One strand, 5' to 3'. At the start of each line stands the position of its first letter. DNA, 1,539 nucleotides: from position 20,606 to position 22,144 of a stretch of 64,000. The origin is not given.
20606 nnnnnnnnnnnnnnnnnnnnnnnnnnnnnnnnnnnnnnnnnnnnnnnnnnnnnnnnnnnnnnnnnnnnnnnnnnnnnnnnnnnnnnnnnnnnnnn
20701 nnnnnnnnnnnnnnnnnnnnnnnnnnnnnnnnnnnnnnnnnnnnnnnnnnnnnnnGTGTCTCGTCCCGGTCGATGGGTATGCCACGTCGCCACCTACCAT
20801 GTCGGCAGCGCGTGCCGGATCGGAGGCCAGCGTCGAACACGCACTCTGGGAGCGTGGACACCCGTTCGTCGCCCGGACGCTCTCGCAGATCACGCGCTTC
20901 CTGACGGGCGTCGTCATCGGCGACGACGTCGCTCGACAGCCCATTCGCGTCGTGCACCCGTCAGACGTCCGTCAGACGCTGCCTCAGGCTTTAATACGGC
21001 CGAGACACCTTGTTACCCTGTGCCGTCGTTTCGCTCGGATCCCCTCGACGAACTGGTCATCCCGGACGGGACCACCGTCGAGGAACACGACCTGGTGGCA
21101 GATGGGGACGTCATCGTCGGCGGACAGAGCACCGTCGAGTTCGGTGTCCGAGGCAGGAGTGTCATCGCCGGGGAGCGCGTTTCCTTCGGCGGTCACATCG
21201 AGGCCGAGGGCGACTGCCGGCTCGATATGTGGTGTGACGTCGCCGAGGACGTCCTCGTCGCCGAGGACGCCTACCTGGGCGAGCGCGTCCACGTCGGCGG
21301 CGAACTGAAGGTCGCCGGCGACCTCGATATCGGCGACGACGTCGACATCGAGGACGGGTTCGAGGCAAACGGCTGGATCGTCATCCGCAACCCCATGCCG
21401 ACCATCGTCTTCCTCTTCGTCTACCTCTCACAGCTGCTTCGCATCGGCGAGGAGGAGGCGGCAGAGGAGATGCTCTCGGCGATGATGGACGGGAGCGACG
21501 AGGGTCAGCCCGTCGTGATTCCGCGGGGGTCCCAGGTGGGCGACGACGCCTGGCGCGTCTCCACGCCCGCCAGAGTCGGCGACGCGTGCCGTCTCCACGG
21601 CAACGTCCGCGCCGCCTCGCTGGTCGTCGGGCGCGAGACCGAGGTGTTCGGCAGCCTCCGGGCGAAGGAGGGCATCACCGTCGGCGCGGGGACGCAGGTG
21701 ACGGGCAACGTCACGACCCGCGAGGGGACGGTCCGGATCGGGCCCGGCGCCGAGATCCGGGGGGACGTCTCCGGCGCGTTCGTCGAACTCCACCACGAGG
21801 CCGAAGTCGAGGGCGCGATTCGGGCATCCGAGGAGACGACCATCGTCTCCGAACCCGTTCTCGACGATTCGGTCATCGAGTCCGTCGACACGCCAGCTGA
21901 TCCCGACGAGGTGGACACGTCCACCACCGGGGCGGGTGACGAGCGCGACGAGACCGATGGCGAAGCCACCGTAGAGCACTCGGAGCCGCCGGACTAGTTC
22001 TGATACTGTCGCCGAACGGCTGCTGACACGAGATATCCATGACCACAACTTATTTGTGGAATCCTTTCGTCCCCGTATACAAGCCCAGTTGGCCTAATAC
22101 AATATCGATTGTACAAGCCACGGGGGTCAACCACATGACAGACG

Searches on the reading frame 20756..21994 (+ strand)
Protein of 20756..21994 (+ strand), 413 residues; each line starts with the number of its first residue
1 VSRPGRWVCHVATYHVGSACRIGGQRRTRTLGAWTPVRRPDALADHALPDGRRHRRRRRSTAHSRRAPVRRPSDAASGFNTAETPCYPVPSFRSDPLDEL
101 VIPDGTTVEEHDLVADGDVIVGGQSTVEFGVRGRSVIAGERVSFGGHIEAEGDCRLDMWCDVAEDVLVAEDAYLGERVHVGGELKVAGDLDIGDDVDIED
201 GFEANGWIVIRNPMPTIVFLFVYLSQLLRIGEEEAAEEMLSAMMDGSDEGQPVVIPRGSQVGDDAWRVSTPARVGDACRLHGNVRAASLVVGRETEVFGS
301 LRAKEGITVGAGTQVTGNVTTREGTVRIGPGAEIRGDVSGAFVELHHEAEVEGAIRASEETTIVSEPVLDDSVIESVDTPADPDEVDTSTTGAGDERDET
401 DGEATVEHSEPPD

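Call 79: search_protein_families(library=pfam, proteins=[window:20756-21994:+], max_evalue=0.001)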
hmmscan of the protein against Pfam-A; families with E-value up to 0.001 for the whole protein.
window:20756-21994:+ (413 aa): 1 family
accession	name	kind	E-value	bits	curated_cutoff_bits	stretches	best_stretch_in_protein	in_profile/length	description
PF04519.19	Bactofilin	-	3.8e-08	33.9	27.9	1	279-355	24-97/98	Polymer-forming cytoskeletal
